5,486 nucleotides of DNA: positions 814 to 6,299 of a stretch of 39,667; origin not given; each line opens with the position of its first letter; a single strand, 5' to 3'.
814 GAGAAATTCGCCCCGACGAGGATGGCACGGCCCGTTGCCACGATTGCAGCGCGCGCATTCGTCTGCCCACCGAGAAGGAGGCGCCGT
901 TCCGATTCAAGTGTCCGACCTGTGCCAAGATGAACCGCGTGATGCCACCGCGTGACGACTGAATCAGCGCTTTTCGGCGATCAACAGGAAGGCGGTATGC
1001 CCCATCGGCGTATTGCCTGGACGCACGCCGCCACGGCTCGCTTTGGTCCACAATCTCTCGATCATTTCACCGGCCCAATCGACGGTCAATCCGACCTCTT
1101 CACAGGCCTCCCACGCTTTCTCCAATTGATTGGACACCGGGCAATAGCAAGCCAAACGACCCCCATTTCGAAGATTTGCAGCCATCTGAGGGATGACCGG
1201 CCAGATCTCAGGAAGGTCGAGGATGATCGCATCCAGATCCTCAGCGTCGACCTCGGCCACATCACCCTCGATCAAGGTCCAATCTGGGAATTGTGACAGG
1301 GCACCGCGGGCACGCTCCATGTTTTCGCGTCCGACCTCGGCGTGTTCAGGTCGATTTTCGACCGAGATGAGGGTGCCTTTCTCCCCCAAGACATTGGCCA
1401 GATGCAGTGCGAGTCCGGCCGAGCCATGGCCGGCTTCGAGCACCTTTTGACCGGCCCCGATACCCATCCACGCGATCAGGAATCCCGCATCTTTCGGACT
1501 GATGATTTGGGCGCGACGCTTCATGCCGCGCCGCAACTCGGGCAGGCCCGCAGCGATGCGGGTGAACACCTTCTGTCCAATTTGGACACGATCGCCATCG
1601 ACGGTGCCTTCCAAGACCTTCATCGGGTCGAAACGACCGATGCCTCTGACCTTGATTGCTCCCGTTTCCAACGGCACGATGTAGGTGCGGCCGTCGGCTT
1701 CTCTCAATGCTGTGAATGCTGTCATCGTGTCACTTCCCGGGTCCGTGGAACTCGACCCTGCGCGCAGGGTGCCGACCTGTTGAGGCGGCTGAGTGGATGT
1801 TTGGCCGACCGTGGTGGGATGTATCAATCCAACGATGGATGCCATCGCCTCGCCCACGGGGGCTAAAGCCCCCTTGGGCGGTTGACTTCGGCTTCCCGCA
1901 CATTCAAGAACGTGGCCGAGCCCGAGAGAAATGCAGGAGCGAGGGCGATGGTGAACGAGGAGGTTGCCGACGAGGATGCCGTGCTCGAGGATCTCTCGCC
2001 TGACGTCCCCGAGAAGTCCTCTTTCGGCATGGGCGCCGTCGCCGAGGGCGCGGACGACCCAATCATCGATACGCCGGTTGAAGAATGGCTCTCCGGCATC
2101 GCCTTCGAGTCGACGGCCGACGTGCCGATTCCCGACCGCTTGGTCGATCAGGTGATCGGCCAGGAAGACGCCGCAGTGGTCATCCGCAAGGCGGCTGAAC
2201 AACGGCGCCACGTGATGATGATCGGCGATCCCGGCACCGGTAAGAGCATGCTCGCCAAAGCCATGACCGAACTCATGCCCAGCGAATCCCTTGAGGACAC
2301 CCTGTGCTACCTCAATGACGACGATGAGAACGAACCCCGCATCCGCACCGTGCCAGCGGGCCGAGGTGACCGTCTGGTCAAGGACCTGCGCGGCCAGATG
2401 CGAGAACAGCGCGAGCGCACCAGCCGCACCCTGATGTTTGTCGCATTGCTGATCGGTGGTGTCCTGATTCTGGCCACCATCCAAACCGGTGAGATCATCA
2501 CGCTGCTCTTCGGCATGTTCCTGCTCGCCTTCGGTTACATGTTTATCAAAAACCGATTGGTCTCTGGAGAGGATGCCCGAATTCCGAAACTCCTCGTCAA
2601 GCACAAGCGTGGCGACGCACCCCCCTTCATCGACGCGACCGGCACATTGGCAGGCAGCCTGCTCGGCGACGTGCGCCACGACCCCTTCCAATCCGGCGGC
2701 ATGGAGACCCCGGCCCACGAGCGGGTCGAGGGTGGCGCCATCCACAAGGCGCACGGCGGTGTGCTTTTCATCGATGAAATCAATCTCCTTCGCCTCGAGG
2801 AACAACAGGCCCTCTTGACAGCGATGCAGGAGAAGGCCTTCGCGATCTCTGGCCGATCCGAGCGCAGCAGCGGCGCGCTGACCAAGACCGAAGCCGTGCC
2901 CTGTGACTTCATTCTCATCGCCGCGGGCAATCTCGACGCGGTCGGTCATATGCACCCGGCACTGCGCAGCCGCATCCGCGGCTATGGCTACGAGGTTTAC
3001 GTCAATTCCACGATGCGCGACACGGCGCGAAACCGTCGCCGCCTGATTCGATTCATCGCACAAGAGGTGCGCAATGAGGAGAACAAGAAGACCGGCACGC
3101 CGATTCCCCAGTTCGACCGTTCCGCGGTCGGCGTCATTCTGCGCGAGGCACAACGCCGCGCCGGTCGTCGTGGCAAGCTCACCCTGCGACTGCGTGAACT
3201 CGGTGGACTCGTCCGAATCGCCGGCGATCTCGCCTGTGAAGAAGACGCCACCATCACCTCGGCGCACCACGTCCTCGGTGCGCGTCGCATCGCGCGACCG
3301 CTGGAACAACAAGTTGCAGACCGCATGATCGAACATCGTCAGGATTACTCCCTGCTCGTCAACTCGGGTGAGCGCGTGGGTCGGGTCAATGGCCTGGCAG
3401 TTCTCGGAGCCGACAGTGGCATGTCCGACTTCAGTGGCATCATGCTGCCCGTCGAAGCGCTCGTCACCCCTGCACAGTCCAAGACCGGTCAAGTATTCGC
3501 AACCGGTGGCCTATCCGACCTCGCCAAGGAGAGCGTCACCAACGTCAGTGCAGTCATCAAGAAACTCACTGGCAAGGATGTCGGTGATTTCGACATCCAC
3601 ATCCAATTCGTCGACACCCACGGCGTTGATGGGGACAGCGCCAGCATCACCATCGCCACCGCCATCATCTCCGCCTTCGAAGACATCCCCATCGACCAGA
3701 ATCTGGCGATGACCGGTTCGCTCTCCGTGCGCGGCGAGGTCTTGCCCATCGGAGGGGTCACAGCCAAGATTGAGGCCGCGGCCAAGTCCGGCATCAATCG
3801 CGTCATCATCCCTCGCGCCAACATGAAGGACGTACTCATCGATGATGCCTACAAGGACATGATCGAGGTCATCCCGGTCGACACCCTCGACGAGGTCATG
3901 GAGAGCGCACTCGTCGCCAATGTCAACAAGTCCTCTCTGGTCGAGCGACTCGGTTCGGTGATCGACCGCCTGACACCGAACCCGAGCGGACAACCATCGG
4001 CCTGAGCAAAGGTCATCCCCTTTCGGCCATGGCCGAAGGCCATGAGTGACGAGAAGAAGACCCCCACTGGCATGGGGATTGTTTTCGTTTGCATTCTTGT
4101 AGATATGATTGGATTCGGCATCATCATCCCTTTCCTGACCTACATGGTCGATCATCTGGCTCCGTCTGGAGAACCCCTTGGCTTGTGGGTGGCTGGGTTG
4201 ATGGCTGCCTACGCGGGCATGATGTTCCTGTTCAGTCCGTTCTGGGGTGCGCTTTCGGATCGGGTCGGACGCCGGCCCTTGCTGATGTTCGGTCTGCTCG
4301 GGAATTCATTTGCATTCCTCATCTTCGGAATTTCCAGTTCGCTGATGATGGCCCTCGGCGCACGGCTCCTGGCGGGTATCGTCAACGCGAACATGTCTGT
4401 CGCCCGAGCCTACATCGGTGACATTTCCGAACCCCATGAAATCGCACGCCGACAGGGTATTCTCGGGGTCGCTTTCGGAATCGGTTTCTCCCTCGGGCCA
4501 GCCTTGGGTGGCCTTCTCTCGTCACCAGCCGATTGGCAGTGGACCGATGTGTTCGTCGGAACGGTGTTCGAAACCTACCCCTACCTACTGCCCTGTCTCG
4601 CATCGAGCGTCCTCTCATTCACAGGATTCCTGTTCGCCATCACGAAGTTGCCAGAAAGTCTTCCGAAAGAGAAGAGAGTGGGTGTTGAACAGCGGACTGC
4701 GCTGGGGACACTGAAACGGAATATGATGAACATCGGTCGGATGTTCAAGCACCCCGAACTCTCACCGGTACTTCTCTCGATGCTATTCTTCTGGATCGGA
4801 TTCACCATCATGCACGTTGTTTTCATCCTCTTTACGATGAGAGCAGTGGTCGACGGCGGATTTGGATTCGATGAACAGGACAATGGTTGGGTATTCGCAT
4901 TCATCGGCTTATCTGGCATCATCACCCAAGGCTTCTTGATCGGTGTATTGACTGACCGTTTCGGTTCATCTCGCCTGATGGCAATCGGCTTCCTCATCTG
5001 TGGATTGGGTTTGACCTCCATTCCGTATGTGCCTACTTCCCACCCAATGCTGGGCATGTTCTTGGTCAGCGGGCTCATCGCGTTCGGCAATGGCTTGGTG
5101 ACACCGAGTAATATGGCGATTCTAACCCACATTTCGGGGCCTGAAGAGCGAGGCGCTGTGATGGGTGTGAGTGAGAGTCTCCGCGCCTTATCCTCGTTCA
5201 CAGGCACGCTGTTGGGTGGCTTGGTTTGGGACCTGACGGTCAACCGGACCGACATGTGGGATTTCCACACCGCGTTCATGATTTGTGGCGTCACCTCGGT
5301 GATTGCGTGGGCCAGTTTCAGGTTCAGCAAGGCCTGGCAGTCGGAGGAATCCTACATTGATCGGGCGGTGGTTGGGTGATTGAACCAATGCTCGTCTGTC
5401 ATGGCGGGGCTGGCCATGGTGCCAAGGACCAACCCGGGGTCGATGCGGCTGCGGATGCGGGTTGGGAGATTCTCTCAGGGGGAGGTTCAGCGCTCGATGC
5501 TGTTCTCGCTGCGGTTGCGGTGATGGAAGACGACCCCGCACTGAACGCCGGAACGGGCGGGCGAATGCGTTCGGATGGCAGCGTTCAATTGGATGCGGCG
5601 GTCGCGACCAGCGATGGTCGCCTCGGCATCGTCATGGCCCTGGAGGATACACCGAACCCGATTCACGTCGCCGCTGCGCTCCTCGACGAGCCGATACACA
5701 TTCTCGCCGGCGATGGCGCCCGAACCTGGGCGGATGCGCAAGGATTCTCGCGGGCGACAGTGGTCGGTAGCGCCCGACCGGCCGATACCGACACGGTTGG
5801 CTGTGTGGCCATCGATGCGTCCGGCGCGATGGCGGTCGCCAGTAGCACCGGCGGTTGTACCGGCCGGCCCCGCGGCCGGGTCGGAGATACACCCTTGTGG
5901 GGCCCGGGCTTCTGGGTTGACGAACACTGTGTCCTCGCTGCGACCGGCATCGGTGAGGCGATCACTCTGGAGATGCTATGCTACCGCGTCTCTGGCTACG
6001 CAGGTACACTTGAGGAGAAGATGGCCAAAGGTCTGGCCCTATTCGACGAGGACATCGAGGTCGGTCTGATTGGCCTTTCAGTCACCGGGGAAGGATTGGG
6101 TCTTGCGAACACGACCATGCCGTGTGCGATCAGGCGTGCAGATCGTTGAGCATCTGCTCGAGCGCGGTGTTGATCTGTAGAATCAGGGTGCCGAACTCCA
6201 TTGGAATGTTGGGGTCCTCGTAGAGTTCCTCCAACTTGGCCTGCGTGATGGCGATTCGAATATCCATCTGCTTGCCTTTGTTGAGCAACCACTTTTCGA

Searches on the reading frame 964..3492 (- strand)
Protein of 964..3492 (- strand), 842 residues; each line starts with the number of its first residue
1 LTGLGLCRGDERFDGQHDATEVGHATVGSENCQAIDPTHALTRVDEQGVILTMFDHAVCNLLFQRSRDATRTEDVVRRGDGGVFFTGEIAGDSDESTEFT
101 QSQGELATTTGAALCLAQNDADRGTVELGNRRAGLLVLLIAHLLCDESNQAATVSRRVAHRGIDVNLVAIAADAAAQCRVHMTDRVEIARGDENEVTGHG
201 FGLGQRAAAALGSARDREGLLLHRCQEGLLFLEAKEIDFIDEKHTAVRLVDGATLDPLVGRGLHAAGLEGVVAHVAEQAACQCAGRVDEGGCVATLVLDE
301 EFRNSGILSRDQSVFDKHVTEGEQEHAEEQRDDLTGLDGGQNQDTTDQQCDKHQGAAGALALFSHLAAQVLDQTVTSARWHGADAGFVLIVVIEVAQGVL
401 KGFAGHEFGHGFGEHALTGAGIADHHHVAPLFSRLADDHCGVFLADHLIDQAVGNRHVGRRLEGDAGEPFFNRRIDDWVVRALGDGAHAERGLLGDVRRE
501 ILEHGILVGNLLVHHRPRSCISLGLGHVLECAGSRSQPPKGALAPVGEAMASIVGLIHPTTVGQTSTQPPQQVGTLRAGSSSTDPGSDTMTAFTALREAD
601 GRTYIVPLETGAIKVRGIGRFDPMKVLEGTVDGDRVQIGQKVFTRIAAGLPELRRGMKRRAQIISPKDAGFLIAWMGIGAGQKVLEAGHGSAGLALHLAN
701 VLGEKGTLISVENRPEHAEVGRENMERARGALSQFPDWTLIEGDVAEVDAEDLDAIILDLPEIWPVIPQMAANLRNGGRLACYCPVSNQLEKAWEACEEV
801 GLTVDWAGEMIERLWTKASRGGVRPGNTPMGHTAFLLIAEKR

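Call 85: search_protein_families(library=pfam, proteins=[window:964-3492:-], max_evalue=0.00001)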
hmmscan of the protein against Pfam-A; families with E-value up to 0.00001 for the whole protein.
window:964-3492:- (842 aa): 2 families
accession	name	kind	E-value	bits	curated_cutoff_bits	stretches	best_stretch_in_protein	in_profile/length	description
PF08704.16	GCD14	-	1.1e-14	55.2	26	1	656-802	16-164/247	tRNA methyltransferase complex GCD14 subunit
PF01135.25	PCMT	-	1.8e-06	28.3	20.3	1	660-781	53-170/210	Protein-L-isoaspartate(D-aspartate) O-methyltransferase (PCMT)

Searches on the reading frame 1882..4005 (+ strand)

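Call 86: search_protein_families(library=pfam, proteins=[window:1882-4005:+], max_evalue=0.00001)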
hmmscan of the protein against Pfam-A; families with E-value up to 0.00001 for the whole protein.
window:1882-4005:+ (707 aa): 8 families
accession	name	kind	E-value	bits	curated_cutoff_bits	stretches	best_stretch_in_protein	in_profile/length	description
PF05362.19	Lon_C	-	2.6e-33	115.8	21.1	1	495-678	23-204/205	Lon protease (S16) C-terminal proteolytic domain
PF01078.27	Mg_chelatase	-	4.7e-16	59.3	20.3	1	89-140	3-54/207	Magnesium chelatase, subunit ChlI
PF00158.32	Sigma54_activat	-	2.2e-13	50.7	20.2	1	276-328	79-130/168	Sigma-54 interaction domain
PF07728.20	AAA_5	-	9.9e-11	42.2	22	0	291-364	66-138/139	AAA domain (dynein-related subfamily)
PF00493.29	MCM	-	3.9e-09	36.4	23.3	0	281-322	111-152/224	MCM P-loop domain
PF13541.12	ChlI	-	7.7e-08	32.7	27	1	539-647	12-121/121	Subunit ChlI of Mg-chelatase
PF20436.4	LonB_AAA-LID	-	6.3e-07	29.8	22.4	1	411-467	2-58/65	Archaeal LonB, AAA+ ATPase LID domain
PF00004.35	AAA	-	2.8e-06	28.2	21.2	0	111-132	1-22/131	ATPase family associated with various cellular activities (AAA)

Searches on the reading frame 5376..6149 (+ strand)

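Call 85: search_protein_families(library=pfam, proteins=[window:5376-6149:+], max_evalue=0.00001)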
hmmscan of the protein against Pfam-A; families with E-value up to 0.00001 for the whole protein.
window:5376-6149:+ (257 aa): 1 family
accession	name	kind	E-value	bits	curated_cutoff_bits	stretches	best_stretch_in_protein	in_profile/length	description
PF01112.23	Asparaginase_2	-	3.6e-44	151.6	27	2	4-126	1-132/309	Asparaginase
